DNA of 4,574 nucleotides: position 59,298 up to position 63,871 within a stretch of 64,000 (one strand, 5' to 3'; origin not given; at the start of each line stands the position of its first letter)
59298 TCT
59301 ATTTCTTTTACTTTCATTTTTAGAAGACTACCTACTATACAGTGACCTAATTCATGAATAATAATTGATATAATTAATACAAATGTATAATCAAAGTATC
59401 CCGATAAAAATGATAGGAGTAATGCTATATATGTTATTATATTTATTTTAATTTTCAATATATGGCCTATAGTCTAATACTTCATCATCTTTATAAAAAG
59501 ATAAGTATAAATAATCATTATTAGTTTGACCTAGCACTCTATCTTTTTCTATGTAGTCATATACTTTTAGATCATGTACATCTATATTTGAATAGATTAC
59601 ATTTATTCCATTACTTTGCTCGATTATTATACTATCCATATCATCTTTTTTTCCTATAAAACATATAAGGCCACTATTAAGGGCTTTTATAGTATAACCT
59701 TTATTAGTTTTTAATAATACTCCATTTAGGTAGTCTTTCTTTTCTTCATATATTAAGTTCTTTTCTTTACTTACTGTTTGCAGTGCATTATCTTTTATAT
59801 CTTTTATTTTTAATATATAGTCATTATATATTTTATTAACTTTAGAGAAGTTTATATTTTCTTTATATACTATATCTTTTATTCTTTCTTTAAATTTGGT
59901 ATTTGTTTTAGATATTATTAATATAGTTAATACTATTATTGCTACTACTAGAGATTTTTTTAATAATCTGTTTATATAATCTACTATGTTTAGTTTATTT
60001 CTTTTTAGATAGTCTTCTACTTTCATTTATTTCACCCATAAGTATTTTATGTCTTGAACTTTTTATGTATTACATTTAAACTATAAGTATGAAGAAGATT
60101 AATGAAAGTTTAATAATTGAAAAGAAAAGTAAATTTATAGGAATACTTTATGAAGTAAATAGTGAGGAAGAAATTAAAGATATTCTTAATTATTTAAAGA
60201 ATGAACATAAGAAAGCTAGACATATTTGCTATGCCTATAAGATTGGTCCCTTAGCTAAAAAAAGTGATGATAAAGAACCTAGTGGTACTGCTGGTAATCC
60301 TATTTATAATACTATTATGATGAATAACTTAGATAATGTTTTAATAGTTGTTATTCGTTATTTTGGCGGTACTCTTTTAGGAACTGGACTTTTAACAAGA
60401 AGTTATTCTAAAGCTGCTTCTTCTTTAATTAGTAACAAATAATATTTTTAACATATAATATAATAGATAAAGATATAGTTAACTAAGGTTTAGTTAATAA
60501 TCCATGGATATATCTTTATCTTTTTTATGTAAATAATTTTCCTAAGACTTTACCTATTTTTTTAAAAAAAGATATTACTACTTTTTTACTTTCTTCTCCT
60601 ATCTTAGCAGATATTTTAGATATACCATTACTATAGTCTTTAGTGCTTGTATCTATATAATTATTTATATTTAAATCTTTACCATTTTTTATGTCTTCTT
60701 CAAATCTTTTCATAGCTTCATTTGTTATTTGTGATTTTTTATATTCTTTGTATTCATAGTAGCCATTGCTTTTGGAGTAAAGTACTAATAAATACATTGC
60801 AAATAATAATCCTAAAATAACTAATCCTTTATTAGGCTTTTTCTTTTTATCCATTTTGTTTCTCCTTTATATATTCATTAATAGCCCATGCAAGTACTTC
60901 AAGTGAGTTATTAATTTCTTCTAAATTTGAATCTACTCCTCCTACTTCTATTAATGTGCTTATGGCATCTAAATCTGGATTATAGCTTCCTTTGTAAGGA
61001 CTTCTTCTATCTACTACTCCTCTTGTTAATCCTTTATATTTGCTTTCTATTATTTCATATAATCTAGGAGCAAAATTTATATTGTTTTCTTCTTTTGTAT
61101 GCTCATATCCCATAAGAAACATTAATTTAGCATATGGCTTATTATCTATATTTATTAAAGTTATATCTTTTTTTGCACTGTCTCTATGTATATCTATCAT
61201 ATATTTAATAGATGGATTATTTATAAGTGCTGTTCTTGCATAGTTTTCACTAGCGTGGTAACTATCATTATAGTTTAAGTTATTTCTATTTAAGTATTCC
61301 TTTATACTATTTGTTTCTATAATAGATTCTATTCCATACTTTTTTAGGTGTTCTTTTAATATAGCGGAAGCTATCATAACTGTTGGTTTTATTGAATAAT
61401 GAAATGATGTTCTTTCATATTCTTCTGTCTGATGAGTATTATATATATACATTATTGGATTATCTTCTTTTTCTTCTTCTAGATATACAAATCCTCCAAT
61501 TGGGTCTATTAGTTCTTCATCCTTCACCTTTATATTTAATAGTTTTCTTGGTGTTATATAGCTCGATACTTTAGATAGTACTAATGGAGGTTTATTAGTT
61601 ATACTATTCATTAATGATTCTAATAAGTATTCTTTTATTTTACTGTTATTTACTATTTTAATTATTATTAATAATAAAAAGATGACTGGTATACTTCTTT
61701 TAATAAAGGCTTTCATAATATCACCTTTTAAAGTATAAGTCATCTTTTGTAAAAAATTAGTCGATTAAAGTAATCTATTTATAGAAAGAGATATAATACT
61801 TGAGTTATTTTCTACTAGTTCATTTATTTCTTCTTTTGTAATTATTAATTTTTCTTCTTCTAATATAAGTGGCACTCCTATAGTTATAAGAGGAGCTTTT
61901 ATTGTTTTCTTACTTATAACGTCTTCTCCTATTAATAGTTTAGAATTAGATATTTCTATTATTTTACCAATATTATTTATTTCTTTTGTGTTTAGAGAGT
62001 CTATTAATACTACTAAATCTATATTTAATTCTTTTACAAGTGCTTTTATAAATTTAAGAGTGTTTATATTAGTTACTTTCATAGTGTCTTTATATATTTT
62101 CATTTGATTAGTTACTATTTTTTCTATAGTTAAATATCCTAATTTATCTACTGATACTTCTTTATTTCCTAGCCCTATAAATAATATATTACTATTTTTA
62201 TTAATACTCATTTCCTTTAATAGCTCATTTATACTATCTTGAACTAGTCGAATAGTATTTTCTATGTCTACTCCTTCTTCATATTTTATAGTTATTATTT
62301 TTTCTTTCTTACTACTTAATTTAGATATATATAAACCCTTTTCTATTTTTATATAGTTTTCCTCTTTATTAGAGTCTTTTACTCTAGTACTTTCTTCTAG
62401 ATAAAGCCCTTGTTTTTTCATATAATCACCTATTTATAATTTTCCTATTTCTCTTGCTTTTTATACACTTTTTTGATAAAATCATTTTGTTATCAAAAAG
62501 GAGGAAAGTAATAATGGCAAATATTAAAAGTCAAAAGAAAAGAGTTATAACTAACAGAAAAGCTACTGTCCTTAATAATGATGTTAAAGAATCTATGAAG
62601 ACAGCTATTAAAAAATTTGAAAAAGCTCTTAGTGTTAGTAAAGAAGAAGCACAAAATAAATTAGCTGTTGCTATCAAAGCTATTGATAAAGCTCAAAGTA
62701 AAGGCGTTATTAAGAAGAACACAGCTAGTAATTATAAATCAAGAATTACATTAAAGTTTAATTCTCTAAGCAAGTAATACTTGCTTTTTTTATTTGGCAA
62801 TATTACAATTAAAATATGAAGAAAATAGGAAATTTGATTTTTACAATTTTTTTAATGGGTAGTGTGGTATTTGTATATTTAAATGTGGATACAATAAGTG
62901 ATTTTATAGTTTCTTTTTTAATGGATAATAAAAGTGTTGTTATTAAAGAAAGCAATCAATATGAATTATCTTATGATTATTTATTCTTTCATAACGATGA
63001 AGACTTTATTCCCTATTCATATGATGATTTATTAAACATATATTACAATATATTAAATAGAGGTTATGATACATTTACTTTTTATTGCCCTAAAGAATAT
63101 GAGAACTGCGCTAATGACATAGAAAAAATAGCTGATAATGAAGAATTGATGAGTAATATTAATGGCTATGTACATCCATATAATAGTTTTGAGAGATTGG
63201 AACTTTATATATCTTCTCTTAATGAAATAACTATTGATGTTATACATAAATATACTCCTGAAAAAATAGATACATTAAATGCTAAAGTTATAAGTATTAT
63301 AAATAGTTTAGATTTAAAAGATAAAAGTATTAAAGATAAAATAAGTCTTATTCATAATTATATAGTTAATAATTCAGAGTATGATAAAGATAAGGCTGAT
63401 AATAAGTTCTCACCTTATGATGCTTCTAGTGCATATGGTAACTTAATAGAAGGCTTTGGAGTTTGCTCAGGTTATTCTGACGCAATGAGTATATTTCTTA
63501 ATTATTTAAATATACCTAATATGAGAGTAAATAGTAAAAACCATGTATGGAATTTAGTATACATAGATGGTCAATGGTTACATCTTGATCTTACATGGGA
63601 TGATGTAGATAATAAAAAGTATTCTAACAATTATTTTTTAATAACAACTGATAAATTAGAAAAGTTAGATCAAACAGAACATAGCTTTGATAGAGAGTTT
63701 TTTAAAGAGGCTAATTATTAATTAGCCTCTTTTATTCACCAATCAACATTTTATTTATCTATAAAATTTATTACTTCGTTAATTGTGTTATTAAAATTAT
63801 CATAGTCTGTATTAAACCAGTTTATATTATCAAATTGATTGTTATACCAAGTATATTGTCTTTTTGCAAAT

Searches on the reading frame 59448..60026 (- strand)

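Call 28: search_protein_families(library=pfam, proteins=[window:59448-60026:-], max_evalue=0.01)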
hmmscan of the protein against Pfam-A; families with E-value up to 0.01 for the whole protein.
window:59448-60026:- (192 aa): 1 family
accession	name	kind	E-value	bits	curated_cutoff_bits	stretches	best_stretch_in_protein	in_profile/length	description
PF01551.29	Peptidase_M23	-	3.4e-07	30.8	28.7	1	101-171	4-75/96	Peptidase family M23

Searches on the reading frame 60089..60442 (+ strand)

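Call 28: search_protein_families(library=pfam, proteins=[window:60089-60442:+], max_evalue=0.01)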
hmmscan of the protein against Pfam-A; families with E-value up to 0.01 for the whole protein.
window:60089-60442:+ (117 aa): 1 family
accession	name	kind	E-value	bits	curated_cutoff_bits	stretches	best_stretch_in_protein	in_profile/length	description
PF01205.25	UPF0029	-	1.8e-35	121.6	27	1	12-113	1-106/107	Uncharacterized protein family UPF0029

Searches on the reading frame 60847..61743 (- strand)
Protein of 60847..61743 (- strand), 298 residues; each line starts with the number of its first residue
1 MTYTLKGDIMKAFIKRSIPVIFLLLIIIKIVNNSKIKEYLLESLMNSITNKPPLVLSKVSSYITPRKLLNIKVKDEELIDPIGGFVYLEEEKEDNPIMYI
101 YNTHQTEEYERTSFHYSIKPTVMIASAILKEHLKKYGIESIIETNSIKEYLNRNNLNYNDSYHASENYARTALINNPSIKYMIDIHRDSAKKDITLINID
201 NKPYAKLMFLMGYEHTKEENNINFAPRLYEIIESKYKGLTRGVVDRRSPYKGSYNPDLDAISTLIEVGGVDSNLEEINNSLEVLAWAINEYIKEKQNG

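Call 28: search_protein_families(library=pfam, proteins=[window:60847-61743:-], max_evalue=0.01)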
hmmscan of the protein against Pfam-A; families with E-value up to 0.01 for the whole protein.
window:60847-61743:- (298 aa): 1 family
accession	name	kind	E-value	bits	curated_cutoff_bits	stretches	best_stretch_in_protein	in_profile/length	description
PF07454.18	SpoIIP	-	4.9e-49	167.7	24.4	1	76-288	74-268/269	Stage II sporulation protein P (SpoIIP)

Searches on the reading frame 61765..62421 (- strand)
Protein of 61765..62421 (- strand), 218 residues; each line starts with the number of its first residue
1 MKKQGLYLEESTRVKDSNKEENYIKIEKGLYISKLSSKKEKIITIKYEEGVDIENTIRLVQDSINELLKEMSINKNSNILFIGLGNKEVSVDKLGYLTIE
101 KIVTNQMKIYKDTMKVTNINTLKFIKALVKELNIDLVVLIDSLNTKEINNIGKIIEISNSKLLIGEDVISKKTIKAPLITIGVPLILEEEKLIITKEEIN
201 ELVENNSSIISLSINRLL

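Call 28: search_protein_families(library=pfam, proteins=[window:61765-62421:-], max_evalue=0.01)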
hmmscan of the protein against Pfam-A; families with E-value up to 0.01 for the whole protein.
window:61765-62421:- (218 aa): 1 family
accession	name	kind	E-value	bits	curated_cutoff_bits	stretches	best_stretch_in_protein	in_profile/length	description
PF03418.19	Peptidase_A25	-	7.8e-15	55.1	27.8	1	45-189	64-231/353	Germination protease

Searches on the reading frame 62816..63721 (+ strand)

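Call 28: search_protein_families(library=pfam, proteins=[window:62816-63721:+], max_evalue=0.01)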
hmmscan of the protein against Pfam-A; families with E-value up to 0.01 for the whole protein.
window:62816-63721:+ (301 aa): 2 families
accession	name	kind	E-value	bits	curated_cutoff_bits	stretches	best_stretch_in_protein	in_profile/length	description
PF01841.26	Transglut_core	-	3.5e-09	37.4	23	1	168-258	10-107/108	Transglutaminase-like superfamily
PF04473.18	DUF553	-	0.00013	21.8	20.5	1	164-273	7-127/140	Transglutaminase-like domain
